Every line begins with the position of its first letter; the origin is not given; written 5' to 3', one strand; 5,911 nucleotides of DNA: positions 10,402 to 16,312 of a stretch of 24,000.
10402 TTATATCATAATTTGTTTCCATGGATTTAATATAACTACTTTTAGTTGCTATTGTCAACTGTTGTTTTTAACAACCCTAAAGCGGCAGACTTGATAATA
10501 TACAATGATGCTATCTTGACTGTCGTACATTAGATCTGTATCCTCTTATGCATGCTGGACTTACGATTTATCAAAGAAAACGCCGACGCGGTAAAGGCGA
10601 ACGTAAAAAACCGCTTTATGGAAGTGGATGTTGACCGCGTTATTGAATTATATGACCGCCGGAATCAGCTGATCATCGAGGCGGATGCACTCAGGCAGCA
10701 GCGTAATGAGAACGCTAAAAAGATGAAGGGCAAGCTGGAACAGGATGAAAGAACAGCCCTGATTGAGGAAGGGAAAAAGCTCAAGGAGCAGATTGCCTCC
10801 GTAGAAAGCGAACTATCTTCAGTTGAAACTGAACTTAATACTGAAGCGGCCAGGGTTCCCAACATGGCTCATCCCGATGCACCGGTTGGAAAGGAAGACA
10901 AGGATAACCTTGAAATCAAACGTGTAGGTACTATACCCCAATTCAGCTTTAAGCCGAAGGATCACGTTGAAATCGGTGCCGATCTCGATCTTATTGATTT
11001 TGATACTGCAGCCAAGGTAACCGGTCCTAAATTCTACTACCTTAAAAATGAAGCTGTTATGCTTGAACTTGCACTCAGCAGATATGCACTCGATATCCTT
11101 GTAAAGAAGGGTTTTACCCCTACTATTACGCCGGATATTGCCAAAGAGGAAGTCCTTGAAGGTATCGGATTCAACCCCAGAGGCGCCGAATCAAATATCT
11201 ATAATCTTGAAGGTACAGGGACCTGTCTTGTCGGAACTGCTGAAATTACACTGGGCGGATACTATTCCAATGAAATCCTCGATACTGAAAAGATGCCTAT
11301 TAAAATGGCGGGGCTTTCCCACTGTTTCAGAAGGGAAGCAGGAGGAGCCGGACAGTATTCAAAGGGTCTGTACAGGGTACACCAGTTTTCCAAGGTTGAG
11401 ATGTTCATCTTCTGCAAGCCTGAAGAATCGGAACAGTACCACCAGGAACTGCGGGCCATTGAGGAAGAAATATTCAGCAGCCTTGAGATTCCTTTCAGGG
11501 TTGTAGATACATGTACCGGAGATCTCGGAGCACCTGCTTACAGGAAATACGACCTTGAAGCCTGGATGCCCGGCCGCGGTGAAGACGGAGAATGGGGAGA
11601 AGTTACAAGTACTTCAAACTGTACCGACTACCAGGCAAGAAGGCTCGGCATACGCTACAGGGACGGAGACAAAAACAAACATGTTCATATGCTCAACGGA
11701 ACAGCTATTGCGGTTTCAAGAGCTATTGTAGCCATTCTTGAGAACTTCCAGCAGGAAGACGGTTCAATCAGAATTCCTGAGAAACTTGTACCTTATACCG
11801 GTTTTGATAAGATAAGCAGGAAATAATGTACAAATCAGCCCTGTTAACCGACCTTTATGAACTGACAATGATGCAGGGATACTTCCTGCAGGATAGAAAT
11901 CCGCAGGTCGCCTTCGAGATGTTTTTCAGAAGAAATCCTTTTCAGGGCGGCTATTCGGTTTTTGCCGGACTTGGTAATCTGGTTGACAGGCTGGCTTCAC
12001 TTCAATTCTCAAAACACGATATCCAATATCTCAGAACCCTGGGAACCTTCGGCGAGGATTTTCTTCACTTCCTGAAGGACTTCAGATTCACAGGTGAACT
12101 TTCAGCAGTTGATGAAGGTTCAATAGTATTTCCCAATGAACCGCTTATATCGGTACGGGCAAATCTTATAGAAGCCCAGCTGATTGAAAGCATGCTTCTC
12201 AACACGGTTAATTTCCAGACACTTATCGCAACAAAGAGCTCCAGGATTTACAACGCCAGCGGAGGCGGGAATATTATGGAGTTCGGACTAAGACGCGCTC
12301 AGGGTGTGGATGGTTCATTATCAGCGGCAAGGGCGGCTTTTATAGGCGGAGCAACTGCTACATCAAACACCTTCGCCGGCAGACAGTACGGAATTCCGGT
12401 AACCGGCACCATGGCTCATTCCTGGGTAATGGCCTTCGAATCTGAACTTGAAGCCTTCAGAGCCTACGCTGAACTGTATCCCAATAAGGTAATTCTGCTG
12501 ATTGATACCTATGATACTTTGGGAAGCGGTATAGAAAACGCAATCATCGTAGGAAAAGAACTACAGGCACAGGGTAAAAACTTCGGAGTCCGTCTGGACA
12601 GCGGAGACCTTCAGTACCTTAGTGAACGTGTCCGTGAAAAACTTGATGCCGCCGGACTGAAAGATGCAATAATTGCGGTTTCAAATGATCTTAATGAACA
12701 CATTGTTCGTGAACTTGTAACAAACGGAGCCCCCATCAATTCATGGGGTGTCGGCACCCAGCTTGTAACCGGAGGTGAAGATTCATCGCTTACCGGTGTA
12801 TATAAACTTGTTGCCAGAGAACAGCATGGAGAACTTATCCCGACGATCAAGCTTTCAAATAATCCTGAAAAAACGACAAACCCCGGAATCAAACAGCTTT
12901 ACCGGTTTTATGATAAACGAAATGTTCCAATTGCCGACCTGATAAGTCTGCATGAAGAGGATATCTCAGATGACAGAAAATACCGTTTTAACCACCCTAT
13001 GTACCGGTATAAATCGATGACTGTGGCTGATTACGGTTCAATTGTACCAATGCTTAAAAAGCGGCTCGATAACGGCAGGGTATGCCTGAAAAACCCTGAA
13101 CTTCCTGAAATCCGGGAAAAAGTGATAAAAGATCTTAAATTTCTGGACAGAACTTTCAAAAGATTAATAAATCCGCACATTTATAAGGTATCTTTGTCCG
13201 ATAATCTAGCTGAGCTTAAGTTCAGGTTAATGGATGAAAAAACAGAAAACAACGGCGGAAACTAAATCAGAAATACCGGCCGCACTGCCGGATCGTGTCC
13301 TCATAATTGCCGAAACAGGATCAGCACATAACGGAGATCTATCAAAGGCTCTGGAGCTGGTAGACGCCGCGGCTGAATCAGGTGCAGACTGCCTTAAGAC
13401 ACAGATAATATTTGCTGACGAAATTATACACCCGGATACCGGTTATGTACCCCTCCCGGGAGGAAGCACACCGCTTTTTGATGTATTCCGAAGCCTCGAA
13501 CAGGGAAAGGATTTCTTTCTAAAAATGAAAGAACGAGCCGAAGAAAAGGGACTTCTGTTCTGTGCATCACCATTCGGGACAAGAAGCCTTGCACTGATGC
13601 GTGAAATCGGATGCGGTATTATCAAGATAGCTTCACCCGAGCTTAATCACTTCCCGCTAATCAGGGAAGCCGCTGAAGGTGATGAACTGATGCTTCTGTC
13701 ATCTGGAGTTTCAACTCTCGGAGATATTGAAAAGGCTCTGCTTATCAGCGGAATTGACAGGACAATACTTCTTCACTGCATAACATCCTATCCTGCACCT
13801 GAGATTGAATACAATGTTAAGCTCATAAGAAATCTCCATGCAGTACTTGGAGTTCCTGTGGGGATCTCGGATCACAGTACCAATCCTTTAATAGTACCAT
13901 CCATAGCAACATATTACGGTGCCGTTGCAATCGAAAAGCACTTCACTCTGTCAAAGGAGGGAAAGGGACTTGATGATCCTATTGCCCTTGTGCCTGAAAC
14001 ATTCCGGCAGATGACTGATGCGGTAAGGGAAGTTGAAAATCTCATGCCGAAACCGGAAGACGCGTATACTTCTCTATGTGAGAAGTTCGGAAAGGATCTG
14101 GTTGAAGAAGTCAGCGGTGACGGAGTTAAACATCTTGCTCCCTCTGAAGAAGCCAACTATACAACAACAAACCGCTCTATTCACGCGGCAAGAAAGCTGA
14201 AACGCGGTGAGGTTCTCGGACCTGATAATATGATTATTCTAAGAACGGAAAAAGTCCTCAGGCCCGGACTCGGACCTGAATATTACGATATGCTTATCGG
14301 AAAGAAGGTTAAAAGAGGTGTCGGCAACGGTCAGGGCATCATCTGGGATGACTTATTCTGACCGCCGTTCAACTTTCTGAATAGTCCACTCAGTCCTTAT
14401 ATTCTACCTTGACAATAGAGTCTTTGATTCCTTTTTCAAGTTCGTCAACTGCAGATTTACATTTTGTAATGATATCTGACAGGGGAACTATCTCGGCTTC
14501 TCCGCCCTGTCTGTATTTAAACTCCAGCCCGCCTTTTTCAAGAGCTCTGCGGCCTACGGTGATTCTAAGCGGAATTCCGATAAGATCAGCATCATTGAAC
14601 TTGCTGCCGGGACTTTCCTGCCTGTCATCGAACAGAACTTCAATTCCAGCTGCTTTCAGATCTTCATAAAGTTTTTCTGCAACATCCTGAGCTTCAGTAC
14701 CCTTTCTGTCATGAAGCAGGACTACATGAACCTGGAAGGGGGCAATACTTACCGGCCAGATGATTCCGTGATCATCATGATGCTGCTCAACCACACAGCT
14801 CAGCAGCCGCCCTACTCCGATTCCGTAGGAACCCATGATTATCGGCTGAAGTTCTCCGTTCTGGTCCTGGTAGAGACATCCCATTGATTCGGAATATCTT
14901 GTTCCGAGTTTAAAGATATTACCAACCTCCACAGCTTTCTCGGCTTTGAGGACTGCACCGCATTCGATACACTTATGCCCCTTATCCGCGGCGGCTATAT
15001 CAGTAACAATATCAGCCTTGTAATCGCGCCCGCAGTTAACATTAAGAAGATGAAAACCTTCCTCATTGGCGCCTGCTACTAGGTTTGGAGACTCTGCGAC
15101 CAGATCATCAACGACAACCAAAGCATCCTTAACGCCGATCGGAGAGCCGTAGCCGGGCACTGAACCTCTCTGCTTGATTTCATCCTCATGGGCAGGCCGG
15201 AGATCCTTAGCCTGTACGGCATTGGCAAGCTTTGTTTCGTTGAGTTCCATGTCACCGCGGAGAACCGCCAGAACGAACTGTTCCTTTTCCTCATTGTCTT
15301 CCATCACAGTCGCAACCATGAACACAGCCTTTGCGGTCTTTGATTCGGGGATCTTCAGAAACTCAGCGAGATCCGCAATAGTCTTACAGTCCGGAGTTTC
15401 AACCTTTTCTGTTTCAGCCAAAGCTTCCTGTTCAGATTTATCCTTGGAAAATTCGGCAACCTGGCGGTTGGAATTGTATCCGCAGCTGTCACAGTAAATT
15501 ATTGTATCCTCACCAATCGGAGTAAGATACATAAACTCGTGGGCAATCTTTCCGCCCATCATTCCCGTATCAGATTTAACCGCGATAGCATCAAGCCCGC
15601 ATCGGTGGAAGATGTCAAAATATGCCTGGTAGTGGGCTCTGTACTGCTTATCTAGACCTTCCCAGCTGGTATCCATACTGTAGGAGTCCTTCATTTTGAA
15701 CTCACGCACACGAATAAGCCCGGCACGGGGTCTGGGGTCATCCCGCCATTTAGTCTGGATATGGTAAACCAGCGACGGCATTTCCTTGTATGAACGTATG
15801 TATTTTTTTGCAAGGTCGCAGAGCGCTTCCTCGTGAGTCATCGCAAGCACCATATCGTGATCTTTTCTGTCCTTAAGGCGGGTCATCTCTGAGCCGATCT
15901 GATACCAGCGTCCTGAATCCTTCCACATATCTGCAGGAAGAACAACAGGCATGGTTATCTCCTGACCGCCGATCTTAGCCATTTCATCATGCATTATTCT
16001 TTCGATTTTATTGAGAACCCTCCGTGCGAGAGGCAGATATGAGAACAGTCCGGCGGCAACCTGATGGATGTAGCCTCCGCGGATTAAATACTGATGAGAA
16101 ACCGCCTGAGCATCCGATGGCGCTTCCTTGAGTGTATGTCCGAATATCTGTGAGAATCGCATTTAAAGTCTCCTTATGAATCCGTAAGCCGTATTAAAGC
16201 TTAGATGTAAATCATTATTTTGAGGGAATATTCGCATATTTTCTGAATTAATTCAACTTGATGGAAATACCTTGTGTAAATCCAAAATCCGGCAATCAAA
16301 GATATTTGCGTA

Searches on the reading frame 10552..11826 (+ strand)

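Call 55: search_protein_families(library=pfam, proteins=[window:10552-11826:+], max_evalue=0.00001)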
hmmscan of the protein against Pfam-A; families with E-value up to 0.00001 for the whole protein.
window:10552-11826:+ (424 aa): 2 families
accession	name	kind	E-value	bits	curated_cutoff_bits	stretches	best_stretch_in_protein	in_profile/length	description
PF00587.30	tRNA-synt_2b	-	2.9e-34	119.1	29.3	1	225-399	12-179/179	tRNA synthetase class II core domain (G, H, P, S and T)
PF02403.27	Seryl_tRNA_N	-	9.3e-24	84.2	28.2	1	1-105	1-107/108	Seryl-tRNA synthetase N-terminal domain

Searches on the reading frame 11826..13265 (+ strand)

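Call 55: search_protein_families(library=pfam, proteins=[window:11826-13265:+], max_evalue=0.00001)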
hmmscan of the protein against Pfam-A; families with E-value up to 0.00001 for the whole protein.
window:11826-13265:+ (479 aa): 3 families
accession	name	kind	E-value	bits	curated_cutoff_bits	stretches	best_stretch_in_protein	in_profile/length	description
PF17767.7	NAPRTase_N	-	8.1e-39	133.2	32.6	1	6-129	1-125/125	Nicotinate phosphoribosyltransferase (NAPRTase) N-terminal domain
PF17956.6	NAPRTase_C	-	6.7e-30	104.3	23.3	1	356-465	2-111/111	Nicotinate phosphoribosyltransferase C-terminal domain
PF04095.22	NAPRTase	-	6.1e-07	29.9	20.8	1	150-351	3-221/239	Nicotinate phosphoribosyltransferase (NAPRTase) family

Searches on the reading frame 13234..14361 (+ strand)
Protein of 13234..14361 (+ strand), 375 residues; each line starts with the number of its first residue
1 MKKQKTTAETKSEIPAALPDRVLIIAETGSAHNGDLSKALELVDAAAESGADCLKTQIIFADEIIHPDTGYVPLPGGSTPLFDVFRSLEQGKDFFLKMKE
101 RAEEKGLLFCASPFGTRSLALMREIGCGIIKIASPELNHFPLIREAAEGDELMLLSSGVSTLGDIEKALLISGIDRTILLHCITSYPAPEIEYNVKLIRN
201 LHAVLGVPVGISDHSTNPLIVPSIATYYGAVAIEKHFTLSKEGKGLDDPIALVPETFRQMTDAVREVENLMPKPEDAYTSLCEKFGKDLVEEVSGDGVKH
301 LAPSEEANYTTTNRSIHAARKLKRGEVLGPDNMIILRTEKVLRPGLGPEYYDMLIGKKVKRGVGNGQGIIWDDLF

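Call 55: search_protein_families(library=pfam, proteins=[window:13234-14361:+], max_evalue=0.00001)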
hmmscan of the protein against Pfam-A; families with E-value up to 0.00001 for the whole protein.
window:13234-14361:+ (375 aa): 2 families
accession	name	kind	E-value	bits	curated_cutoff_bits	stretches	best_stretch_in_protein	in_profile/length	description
PF03102.20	NeuB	-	4e-54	184.1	22.1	1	42-271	1-236/241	NeuB family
PF08666.17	SAF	-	6.2e-09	36.7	21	1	314-374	2-62/63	SAF domain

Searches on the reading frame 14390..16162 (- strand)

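Call 55: search_protein_families(library=pfam, proteins=[window:14390-16162:-], max_evalue=0.00001)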
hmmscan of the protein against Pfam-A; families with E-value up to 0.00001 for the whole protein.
window:14390-16162:- (590 aa): 3 families
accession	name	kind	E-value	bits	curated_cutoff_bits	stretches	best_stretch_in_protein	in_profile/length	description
PF00587.30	tRNA-synt_2b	-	6.7e-27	95.1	29.3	1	96-461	3-179/179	tRNA synthetase class II core domain (G, H, P, S and T)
PF04073.20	tRNA_edit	-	1.9e-25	89.8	25.5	1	256-375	1-116/123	Aminoacyl-tRNA editing domain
PF03129.25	HGTP_anticodon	-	2.8e-22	79.1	21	1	477-569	1-92/94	Anticodon binding domain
